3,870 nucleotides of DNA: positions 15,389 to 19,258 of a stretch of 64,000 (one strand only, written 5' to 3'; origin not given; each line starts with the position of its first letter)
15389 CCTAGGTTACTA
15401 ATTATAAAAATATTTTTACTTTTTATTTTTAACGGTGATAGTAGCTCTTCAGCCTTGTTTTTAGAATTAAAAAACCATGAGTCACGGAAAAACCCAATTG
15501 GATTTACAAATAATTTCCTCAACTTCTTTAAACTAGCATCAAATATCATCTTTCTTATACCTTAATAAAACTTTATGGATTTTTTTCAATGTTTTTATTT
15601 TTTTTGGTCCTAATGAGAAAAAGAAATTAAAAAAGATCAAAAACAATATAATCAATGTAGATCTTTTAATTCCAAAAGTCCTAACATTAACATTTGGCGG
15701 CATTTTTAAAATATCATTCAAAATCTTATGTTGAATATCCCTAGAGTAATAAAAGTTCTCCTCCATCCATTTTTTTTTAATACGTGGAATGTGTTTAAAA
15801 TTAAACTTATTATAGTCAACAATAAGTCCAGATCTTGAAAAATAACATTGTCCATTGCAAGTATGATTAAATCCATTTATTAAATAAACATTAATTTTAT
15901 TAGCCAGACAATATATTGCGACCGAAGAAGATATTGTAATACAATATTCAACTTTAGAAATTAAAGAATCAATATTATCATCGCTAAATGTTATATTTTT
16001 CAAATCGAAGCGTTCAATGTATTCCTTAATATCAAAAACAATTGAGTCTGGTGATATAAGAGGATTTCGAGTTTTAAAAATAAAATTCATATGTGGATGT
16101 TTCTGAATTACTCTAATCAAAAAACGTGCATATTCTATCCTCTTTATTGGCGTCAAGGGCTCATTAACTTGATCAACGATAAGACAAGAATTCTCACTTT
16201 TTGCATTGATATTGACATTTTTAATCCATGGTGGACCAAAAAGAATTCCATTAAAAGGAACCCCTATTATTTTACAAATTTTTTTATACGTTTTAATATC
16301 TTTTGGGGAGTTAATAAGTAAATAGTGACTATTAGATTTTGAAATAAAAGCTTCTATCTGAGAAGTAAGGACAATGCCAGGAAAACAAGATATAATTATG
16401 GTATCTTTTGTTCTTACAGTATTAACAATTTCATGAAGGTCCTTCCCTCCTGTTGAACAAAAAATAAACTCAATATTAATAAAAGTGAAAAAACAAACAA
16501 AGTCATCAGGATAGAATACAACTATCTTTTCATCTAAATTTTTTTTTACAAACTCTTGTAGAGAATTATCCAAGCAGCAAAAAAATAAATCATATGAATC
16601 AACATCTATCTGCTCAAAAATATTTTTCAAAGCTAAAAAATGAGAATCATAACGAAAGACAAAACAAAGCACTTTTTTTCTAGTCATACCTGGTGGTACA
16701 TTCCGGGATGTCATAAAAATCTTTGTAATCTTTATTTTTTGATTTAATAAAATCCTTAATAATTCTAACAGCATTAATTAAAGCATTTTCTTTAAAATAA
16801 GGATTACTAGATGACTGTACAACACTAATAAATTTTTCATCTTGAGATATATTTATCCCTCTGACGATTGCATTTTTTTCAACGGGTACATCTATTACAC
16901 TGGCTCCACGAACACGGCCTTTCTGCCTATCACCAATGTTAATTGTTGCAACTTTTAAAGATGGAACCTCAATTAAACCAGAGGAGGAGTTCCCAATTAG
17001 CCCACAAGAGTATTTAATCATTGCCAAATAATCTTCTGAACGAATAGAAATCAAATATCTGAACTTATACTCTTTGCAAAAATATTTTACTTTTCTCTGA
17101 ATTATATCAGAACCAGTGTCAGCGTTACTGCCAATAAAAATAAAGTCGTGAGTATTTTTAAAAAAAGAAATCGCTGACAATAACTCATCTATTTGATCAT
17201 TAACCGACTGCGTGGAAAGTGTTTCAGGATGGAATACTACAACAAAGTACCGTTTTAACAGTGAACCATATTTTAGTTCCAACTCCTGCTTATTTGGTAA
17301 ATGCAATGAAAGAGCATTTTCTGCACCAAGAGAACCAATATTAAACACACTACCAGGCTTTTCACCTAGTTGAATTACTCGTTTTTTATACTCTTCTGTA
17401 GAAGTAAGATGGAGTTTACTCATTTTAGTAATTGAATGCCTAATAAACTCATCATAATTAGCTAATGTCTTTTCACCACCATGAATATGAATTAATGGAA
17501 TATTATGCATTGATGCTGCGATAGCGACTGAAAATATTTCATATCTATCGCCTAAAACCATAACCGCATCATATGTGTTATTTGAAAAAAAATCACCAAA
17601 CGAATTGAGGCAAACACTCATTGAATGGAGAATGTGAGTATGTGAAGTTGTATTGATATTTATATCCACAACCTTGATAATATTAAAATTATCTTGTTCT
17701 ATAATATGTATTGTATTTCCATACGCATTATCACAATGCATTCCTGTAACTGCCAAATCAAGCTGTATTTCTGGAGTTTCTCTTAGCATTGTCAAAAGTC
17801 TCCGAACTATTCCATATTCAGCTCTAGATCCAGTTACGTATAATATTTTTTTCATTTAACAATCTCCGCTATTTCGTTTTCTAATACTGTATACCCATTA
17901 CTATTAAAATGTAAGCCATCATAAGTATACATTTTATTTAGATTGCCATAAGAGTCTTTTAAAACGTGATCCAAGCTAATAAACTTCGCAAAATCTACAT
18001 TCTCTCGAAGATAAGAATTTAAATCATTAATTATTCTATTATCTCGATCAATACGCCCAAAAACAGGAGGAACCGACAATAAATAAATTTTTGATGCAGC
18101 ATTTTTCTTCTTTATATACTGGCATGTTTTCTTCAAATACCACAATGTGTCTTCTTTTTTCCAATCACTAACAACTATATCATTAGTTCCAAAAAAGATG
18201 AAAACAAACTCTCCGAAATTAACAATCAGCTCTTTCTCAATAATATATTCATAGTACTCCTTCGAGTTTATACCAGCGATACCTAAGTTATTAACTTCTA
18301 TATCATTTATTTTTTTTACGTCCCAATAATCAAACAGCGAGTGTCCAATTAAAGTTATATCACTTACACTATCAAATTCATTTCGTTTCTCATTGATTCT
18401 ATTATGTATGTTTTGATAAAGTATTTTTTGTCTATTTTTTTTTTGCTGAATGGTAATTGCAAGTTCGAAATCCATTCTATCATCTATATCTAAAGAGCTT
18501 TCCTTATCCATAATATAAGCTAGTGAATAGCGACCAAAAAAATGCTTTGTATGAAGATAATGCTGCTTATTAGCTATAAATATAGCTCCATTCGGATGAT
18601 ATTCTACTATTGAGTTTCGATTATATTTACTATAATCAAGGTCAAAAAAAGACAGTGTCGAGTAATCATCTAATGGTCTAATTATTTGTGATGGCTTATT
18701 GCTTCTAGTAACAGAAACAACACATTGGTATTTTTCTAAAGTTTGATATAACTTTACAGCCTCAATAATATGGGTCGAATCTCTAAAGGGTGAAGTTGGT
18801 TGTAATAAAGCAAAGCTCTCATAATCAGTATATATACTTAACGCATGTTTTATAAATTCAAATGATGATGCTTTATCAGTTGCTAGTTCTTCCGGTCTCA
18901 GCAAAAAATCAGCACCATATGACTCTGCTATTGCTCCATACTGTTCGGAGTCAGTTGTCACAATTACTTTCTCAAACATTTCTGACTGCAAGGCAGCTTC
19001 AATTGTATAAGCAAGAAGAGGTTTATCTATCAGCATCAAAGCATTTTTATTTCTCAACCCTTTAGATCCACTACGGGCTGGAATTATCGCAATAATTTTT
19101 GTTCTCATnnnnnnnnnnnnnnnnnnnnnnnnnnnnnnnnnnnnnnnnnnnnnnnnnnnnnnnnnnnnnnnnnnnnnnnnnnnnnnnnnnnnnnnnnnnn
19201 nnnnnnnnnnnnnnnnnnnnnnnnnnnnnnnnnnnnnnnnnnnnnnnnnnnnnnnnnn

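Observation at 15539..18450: Long A/T homopolymer runs inside neuE and neuA coding sequence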

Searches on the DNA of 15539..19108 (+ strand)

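Call 7: search_dna_similar(query=window:15539-19108:+, collection=ecoli_genomes, mode=near, max_rows=60, rows=spread)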
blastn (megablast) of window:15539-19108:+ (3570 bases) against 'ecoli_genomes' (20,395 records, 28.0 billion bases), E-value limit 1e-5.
Records with a match: 334; places in all: 334; records where one place covers at least 80% of the query: 328.
Genomes with a match: 334 of 5426; with a place that covers at least 80% of the query: 328. Places per genome that has any: lowest 1, median 1, highest 1. On chromosomes: 334 places; on plasmids: 0.
Best place of each record, by identity: >=99% 324; 95-99% 3; 90-95% 1; 80-90% 1; 60-80% 5.
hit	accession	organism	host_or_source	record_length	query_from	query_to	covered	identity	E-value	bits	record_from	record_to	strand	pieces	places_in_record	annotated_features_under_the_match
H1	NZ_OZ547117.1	Escherichia coli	Homo sapiens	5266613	1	3570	100%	100.0%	0e+0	6593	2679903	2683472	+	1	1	cytidylyltransferase domain-containing protein | neuC: UDP-N-acetylglucosamine 2-epimerase | DUF6716 putative glycosyltransferase | alpha-2,8-polysialyltransferase family protein | neuB: N-acetylneuraminate synthase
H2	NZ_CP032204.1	Escherichia coli strain AR_0013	missing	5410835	1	3570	100%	99.9%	0e+0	6582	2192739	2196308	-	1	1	cytidylyltransferase domain-containing protein | neuC: UDP-N-acetylglucosamine 2-epimerase | DUF6716 putative glycosyltransferase | alpha-2,8-polysialyltransferase family protein | neuB: N-acetylneuraminate synthase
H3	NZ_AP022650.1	Escherichia coli strain 09-02E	Homo sapiens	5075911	1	3570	100%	99.9%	0e+0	6582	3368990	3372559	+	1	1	cytidylyltransferase domain-containing protein | neuC: UDP-N-acetylglucosamine 2-epimerase | DUF6716 putative glycosyltransferase | alpha-2,8-polysialyltransferase family protein | neuB: N-acetylneuraminate synthase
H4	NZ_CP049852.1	Escherichia coli strain UPEC-774U/190308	Homo sapiens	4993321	1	3570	100%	99.9%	0e+0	6582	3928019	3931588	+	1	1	cytidylyltransferase domain-containing protein | neuC: UDP-N-acetylglucosamine 2-epimerase | DUF6716 putative glycosyltransferase | alpha-2,8-polysialyltransferase family protein | neuB: N-acetylneuraminate synthase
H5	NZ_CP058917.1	Escherichia coli strain MS8324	Homo sapiens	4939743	1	3570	100%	99.9%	0e+0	6582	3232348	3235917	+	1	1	cytidylyltransferase domain-containing protein | neuC: UDP-N-acetylglucosamine 2-epimerase | DUF6716 putative glycosyltransferase | alpha-2,8-polysialyltransferase family protein | neuB: N-acetylneuraminate synthase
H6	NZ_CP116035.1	Escherichia coli strain FAH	Homo sapiens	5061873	1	3570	100%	99.9%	0e+0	6582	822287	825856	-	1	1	cytidylyltransferase domain-containing protein | neuC: UDP-N-acetylglucosamine 2-epimerase | DUF6716 putative glycosyltransferase | alpha-2,8-polysialyltransferase family protein | neuB: N-acetylneuraminate synthase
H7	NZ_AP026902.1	Escherichia coli strain MY504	Canis lupus familiaris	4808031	1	3570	100%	99.9%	0e+0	6582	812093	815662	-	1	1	cytidylyltransferase domain-containing protein | neuC: UDP-N-acetylglucosamine 2-epimerase | DUF6716 putative glycosyltransferase | alpha-2,8-polysialyltransferase family protein | neuB: N-acetylneuraminate synthase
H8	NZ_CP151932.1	Escherichia coli strain 8178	Mus musculus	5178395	1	3570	100%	99.9%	0e+0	6582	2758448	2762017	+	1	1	GDSL-type esterase/lipase family protein | neuC: UDP-N-acetylglucosamine 2-epimerase | DUF6716 putative glycosyltransferase | alpha-2,8-polysialyltransferase family protein | neuB: N-acetylneuraminate synthase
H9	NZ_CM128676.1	Escherichia coli strain EC100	blood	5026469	1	3570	100%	99.9%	0e+0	6582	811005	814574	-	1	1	cytidylyltransferase domain-containing protein | neuC: UDP-N-acetylglucosamine 2-epimerase | DUF6716 putative glycosyltransferase | alpha-2,8-polysialyltransferase family protein | neuB: N-acetylneuraminate synthase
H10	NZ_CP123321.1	Escherichia coli strain AREA_504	Homo sapiens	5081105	1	3570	100%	99.9%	0e+0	6582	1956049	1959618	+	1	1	cytidylyltransferase domain-containing protein | neuC: UDP-N-acetylglucosamine 2-epimerase | DUF6716 putative glycosyltransferase | alpha-2,8-polysialyltransferase family protein | neuB: N-acetylneuraminate synthase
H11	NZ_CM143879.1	Escherichia coli strain E15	Homo sapiens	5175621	1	3570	100%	99.9%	0e+0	6582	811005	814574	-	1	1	cytidylyltransferase domain-containing protein | neuC: UDP-N-acetylglucosamine 2-epimerase | DUF6716 putative glycosyltransferase | alpha-2,8-polysialyltransferase family protein | neuB: N-acetylneuraminate synthase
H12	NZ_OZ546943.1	Escherichia coli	Homo sapiens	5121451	1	3570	100%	99.9%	0e+0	6582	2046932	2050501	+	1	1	cytidylyltransferase domain-containing protein | neuC: UDP-N-acetylglucosamine 2-epimerase | DUF6716 putative glycosyltransferase | alpha-2,8-polysialyltransferase family protein | neuB: N-acetylneuraminate synthase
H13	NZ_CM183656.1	Escherichia coli strain GmF067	Homo sapiens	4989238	1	3570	100%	99.9%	0e+0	6582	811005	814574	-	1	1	cytidylyltransferase domain-containing protein | neuC: UDP-N-acetylglucosamine 2-epimerase | DUF6716 putative glycosyltransferase | alpha-2,8-polysialyltransferase family protein | neuB: N-acetylneuraminate synthase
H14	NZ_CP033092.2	Escherichia coli DSM 30083 = JCM 1649 = ATCC 11775 strain ...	-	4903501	1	3570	100%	99.9%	0e+0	6577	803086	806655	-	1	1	cytidylyltransferase domain-containing protein | neuC: UDP-N-acetylglucosamine 2-epimerase | DUF6716 putative glycosyltransferase | alpha-2,8-polysialyltransferase family protein | neuB: N-acetylneuraminate synthase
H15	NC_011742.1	Escherichia coli S88 strain S88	-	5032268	1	3570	100%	99.9%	0e+0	6577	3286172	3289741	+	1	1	cytidylyltransferase domain-containing protein | neuC: UDP-N-acetylglucosamine 2-epimerase | DUF6716 putative glycosyltransferase | alpha-2,8-polysialyltransferase family protein | neuB: N-acetylneuraminate synthase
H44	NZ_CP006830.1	Escherichia coli APEC O18 strain APEC O18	chicken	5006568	1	3570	100%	99.9%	0e+0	6565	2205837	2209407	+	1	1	cytidylyltransferase domain-containing protein | neuC: UDP-N-acetylglucosamine 2-epimerase | DUF6716 putative glycosyltransferase | alpha-2,8-polysialyltransferase family protein | neuB: N-acetylneuraminate synthase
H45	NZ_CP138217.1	Escherichia coli strain 20Y000092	Homo sapiens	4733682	1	3570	100%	99.9%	0e+0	6565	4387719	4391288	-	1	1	GDSL-type esterase/lipase family protein | neuC: UDP-N-acetylglucosamine 2-epimerase | DUF6716 putative glycosyltransferase | alpha-2,8-polysialyltransferase family protein | neuB: N-acetylneuraminate synthase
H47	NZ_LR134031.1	Escherichia coli strain NCTC11151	missing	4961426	1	3570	100%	99.9%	0e+0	6565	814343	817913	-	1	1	cytidylyltransferase domain-containing protein | neuC: UDP-N-acetylglucosamine 2-epimerase | DUF6716 putative glycosyltransferase | alpha-2,8-polysialyltransferase family protein | neuB: N-acetylneuraminate synthase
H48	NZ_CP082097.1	Escherichia coli strain MS15052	Homo sapiens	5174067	1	3570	100%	99.9%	0e+0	6564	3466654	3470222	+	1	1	cytidylyltransferase domain-containing protein | neuC: UDP-N-acetylglucosamine 2-epimerase | DUF6716 putative glycosyltransferase | alpha-2,8-polysialyltransferase family protein | neuB: N-acetylneuraminate synthase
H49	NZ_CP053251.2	Escherichia coli strain SCU-204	Homo sapiens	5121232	1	3570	100%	99.8%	0e+0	6553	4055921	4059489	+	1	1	cytidylyltransferase domain-containing protein | neuC: UDP-N-acetylglucosamine 2-epimerase | DUF6716 putative glycosyltransferase | hypothetical protein | neuB: N-acetylneuraminate synthase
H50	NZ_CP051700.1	Escherichia coli strain SCU-125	Homo sapiens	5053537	1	3570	100%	99.7%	0e+0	6536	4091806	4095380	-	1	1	cytidylyltransferase domain-containing protein | neuC: UDP-N-acetylglucosamine 2-epimerase | DUF6716 putative glycosyltransferase | alpha-2,8-polysialyltransferase family protein | neuB: N-acetylneuraminate synthase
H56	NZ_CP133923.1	Escherichia coli strain M21816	Homo sapiens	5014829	1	3570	100%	99.4%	0e+0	6473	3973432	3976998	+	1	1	cytidylyltransferase domain-containing protein | neuC: UDP-N-acetylglucosamine 2-epimerase | DUF6716 putative glycosyltransferase | neuB: N-acetylneuraminate synthase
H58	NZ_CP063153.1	Escherichia coli strain M7424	Homo sapiens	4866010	1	3570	100%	99.0%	0e+0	6401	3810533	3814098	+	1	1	cytidylyltransferase domain-containing protein | neuC: UDP-N-acetylglucosamine 2-epimerase | DUF6716 putative glycosyltransferase | alpha-2,8-polysialyltransferase family protein | neuB: N-acetylneuraminate synthase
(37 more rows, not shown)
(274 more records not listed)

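Call 8: get_annotated_region(hit=H1, flank=3000)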
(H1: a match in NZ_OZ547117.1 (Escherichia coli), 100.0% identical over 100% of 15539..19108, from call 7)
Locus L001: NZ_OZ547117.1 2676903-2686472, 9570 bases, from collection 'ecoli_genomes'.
description: Escherichia coli isolate AF3 chromosome 1, complete sequence
organism: Escherichia coli (NCBI taxid 562)
replicon: chromosome; assembly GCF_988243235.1
host: Homo sapiens; source: blood culture; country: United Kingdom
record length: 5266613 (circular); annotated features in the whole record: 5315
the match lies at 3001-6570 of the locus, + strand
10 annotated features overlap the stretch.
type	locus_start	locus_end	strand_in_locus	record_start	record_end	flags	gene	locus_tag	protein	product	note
CDS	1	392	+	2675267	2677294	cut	-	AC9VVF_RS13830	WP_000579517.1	capsule polysaccharide biogenesis protein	-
CDS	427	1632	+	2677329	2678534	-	-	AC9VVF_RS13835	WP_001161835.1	capsule polysaccharide biogenesis protein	-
CDS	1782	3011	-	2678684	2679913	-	-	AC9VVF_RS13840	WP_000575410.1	alpha-2,8-polysialyltransferase family protein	-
CDS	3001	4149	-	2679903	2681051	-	-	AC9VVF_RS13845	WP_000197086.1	DUF6716 putative glycosyltransferase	-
CDS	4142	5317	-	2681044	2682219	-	neuC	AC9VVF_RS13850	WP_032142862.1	UDP-N-acetylglucosamine 2-epimerase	-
CDS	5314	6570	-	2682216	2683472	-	-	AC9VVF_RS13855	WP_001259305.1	cytidylyltransferase domain-containing protein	-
CDS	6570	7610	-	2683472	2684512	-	neuB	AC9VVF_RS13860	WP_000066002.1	N-acetylneuraminate synthase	-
CDS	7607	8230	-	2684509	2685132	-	-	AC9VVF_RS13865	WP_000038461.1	acetyltransferase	-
CDS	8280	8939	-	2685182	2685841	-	-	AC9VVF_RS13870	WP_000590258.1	ABC transporter ATP-binding protein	-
CDS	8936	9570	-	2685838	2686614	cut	-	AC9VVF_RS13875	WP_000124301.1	ABC transporter permease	-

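Call 9: get_annotated_region(hit=H8, flank=500)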
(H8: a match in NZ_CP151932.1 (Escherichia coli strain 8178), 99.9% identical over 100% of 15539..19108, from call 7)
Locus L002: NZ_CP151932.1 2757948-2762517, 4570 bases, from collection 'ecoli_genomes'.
description: Escherichia coli strain 8178 isolate T4039 chromosome, complete genome
organism: Escherichia coli strain 8178 (NCBI taxid 562)
replicon: chromosome; assembly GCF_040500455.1
host: Mus musculus; source: -; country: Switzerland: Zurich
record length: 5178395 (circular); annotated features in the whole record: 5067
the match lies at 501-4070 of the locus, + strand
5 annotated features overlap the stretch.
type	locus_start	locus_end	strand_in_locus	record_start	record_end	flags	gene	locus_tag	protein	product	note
CDS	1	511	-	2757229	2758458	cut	-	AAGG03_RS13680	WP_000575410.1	alpha-2,8-polysialyltransferase family protein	-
CDS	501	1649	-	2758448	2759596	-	-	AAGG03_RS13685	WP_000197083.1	DUF6716 putative glycosyltransferase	-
CDS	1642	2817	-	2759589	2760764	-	neuC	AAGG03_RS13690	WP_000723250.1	UDP-N-acetylglucosamine 2-epimerase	-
CDS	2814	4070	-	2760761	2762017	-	-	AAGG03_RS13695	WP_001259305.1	GDSL-type esterase/lipase family protein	-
CDS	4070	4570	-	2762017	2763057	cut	neuB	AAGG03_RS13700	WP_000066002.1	N-acetylneuraminate synthase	-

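Call 10: get_annotated_region(hit=H45, flank=500)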
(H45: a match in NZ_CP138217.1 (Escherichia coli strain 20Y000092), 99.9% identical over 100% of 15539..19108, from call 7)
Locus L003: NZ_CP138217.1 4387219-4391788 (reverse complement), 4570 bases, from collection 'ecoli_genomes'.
description: Escherichia coli strain 20Y000092 chromosome, complete genome
organism: Escherichia coli strain 20Y000092 (NCBI taxid 562)
replicon: chromosome; assembly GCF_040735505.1
host: Homo sapiens; source: catheter; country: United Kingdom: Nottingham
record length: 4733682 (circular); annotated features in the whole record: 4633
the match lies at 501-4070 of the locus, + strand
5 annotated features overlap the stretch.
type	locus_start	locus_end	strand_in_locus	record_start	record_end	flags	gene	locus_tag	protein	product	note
CDS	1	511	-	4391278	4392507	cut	-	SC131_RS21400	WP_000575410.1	alpha-2,8-polysialyltransferase family protein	-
CDS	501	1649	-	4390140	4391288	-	-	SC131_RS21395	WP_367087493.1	DUF6716 putative glycosyltransferase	-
CDS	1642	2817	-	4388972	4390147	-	neuC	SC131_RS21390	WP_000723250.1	UDP-N-acetylglucosamine 2-epimerase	-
CDS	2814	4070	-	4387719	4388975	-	-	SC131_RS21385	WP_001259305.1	GDSL-type esterase/lipase family protein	-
CDS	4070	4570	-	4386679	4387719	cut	neuB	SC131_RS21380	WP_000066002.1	N-acetylneuraminate synthase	-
